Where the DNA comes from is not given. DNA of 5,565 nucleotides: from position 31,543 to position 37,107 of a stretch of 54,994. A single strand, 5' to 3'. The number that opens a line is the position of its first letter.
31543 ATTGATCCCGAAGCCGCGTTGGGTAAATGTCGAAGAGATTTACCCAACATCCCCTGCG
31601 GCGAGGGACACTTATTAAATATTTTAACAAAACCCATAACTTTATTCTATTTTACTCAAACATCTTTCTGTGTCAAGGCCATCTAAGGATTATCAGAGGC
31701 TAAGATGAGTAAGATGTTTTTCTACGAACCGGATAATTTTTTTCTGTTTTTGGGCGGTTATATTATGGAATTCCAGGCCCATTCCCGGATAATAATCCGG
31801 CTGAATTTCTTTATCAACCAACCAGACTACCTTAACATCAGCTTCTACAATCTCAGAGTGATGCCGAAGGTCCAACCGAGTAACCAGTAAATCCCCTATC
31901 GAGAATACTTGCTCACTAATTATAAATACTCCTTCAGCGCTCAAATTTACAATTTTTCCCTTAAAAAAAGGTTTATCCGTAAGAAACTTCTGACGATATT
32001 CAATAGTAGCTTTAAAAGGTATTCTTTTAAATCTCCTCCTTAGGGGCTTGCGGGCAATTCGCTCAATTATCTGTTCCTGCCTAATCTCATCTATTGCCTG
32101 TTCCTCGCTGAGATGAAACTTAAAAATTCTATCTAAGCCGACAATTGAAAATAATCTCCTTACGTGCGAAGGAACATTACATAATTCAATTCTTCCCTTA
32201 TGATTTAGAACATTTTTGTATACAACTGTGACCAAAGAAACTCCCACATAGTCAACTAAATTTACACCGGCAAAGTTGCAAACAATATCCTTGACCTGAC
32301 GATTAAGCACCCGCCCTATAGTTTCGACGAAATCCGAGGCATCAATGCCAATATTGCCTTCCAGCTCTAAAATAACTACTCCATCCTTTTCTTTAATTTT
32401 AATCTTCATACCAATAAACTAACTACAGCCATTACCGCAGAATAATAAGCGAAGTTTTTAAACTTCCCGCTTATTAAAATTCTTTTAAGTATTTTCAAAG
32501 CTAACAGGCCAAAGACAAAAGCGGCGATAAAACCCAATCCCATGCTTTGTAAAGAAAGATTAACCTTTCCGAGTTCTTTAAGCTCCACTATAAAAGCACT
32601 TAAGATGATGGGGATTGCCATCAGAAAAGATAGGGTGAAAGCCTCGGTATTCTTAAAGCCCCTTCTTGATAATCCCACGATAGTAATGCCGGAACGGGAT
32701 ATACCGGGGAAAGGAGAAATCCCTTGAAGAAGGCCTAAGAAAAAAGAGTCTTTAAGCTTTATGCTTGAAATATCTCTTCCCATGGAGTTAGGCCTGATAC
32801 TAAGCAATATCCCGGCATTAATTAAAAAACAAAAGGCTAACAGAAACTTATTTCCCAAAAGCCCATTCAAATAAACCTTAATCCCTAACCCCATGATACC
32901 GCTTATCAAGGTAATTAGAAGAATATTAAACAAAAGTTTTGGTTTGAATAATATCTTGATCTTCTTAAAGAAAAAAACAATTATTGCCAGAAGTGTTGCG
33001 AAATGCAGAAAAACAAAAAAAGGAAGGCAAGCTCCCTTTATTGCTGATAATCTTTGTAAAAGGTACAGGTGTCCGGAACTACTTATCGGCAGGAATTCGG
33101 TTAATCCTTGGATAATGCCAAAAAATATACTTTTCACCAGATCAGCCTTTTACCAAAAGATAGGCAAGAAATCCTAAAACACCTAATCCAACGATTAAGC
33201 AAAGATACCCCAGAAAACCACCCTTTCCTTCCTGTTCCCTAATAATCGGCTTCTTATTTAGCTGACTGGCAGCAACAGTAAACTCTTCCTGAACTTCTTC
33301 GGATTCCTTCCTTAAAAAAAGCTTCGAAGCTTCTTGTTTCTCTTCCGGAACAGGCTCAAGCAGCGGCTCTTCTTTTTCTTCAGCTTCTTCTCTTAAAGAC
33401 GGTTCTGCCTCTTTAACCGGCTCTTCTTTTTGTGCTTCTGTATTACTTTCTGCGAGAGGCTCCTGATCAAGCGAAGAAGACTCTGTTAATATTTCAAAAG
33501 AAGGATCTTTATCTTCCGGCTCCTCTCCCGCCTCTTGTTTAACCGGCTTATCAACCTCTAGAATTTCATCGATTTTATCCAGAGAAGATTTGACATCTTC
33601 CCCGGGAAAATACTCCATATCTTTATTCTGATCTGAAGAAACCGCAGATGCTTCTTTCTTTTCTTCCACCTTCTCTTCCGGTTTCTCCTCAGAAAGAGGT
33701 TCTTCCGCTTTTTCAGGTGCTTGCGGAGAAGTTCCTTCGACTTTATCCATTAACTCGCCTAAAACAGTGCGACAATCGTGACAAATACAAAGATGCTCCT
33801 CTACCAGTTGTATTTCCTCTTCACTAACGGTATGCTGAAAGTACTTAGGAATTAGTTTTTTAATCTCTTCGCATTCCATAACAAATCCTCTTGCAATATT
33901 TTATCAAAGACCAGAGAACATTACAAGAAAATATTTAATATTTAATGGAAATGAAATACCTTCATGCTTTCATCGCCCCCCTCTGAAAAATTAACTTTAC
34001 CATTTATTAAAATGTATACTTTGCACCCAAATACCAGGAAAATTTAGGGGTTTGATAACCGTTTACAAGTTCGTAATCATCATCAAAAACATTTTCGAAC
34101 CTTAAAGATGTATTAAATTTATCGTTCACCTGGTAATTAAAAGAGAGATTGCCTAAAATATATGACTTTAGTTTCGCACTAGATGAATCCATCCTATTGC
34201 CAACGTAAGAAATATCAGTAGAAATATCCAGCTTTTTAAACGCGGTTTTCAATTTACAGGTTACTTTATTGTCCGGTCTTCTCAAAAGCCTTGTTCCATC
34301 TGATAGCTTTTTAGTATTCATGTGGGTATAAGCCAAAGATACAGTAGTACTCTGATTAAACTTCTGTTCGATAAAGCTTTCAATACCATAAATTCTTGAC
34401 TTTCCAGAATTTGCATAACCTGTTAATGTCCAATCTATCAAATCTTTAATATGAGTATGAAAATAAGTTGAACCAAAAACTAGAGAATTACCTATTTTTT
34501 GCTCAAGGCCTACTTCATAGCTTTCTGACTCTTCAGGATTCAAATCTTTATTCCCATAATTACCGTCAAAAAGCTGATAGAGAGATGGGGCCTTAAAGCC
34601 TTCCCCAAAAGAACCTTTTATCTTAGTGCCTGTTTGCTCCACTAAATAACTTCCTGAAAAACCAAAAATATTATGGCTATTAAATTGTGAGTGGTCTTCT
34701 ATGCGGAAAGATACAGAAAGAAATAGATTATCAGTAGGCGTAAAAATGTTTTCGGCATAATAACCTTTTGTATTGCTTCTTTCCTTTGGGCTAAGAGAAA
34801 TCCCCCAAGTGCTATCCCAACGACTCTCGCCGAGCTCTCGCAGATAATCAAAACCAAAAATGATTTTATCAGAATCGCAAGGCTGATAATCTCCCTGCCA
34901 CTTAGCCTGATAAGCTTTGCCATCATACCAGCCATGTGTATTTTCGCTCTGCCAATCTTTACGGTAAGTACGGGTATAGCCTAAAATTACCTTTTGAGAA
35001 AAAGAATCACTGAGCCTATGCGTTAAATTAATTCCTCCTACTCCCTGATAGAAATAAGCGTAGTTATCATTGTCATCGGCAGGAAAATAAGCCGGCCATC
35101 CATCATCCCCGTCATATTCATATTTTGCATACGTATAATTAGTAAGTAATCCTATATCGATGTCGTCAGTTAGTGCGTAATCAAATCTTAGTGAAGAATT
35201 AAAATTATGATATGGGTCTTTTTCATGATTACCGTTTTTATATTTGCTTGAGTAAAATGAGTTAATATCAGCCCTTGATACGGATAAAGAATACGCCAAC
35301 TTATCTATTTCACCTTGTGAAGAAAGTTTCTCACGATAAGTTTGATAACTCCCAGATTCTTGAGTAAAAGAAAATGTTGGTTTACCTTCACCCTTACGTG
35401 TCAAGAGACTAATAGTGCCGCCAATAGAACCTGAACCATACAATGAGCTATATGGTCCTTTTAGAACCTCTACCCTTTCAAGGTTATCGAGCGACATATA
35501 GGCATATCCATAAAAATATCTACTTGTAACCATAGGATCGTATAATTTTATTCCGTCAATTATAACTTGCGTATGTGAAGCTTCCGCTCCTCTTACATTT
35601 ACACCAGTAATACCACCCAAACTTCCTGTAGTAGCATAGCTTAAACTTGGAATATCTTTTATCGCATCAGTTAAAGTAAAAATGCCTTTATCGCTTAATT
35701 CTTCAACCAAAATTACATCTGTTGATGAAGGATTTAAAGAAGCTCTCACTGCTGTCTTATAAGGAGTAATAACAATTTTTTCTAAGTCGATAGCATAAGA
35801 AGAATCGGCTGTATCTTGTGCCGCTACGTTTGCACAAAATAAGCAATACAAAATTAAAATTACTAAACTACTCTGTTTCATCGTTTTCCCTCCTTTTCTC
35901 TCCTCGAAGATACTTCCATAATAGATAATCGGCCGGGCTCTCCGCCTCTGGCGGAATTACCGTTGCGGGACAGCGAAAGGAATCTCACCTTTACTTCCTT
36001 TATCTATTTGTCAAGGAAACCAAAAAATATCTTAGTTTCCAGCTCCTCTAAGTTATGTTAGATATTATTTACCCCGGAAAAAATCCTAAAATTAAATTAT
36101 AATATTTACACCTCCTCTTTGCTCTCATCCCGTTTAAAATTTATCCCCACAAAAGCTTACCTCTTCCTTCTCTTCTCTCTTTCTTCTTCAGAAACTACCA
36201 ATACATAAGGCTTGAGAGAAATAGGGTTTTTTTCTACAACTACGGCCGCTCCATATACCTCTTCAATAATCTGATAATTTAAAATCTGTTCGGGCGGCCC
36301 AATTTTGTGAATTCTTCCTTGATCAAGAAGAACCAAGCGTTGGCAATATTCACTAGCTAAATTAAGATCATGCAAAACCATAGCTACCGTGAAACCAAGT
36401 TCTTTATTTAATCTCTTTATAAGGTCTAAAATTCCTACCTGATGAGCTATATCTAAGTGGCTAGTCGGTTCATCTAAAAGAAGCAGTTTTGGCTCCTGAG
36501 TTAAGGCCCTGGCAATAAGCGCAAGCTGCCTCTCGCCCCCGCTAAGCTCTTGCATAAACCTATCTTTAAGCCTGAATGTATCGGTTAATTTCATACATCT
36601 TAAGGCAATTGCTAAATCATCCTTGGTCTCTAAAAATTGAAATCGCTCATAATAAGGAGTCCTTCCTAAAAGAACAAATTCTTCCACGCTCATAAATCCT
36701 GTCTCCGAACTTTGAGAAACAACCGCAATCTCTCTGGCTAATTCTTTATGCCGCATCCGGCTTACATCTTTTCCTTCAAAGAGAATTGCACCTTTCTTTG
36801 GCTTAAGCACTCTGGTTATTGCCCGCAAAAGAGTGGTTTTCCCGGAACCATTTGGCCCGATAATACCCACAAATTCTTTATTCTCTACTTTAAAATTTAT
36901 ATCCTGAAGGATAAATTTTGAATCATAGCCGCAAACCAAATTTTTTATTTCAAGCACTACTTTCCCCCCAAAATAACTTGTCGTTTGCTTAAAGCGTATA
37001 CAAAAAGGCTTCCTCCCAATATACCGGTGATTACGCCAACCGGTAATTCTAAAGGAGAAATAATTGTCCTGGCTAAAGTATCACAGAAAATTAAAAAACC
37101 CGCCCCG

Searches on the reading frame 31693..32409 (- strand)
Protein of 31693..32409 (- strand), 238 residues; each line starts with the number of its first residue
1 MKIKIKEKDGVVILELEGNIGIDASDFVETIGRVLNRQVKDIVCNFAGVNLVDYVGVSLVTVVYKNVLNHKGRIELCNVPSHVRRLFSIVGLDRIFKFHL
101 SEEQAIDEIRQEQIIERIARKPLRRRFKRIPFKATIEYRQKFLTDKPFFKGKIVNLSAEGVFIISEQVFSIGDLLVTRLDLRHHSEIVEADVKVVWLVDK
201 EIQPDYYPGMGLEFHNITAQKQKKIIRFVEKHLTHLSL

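Call 42: search_protein_families(library=pfam, proteins=[window:31693-32409:-], max_evalue=1e-8)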
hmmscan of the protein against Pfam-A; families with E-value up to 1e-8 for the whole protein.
window:31693-32409:- (238 aa): 3 families
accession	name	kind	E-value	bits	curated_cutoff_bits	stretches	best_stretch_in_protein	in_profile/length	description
PF07238.19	PilZ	-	2.4e-15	57.2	22.5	1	124-230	2-101/102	PilZ domain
PF01740.26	STAS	-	8.2e-15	54.9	22.6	1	3-105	2-106/106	STAS domain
PF13466.11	STAS_2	-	5.4e-09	36.6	29.2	1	21-93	8-80/80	STAS domain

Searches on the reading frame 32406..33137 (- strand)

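Call 42: search_protein_families(library=pfam, proteins=[window:32406-33137:-], max_evalue=1e-8)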
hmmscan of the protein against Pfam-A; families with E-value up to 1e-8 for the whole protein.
window:32406-33137:- (243 aa): 1 family
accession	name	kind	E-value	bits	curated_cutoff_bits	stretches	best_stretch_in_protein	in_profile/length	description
PF02673.24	BacA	-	3.8e-54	184.5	33.4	1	4-239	2-257/257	Bacitracin resistance protein BacA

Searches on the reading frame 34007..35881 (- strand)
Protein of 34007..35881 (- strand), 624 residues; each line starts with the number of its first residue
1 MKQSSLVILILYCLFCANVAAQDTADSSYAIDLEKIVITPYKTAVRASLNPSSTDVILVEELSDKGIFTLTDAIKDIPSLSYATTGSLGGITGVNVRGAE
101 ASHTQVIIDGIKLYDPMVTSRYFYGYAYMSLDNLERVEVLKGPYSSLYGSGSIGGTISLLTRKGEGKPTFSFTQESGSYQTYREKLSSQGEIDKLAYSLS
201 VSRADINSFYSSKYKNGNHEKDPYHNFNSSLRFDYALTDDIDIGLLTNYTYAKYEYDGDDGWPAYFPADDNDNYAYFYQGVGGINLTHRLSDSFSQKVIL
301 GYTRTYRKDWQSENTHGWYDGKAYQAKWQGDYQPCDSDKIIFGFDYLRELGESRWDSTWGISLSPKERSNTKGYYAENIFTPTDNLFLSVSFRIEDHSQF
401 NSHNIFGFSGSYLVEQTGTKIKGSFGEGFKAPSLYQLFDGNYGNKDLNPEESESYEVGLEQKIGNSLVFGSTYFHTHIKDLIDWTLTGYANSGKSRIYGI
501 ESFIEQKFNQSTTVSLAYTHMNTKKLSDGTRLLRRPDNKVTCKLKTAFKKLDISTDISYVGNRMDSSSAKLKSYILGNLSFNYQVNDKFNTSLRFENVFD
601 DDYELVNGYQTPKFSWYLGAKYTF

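Call 42: search_protein_families(library=pfam, proteins=[window:34007-35881:-], max_evalue=1e-8)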
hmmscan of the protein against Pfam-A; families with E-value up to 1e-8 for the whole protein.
window:34007-35881:- (624 aa): 2 families
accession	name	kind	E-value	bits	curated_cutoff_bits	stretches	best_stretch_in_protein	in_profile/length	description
PF00593.30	TonB_dep_Rec_b-barrel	-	4.7e-36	126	27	1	205-598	25-436/436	TonB dependent receptor-like, beta-barrel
PF07715.20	Plug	-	2.4e-22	79.9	23.9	1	50-156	5-107/107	TonB-dependent Receptor Plug Domain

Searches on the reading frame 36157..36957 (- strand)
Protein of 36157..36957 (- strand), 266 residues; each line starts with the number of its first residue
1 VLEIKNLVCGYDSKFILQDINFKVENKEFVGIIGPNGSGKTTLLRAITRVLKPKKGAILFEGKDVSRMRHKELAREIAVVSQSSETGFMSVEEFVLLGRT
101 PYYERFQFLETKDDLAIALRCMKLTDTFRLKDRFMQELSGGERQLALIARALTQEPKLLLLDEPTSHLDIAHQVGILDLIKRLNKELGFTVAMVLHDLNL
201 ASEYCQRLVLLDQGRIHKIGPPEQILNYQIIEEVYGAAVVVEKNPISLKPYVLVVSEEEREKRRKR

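Call 42: search_protein_families(library=pfam, proteins=[window:36157-36957:-], max_evalue=1e-8)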
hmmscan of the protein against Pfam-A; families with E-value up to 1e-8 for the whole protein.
window:36157-36957:- (266 aa): 3 families
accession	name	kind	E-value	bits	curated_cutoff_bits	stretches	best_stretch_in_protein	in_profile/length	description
PF00005.33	ABC_tran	-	5.5e-34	118.2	25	1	17-166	1-137/137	ABC transporter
PF13304.12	AAA_21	-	5.6e-13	50.1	27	0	29-51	1-23/304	AAA domain, putative AbiEii toxin, Type IV TA system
PF02463.25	SMC_N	-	8.8e-11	42.1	40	1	26-195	23-198/220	RecF/RecN/SMC N terminal domain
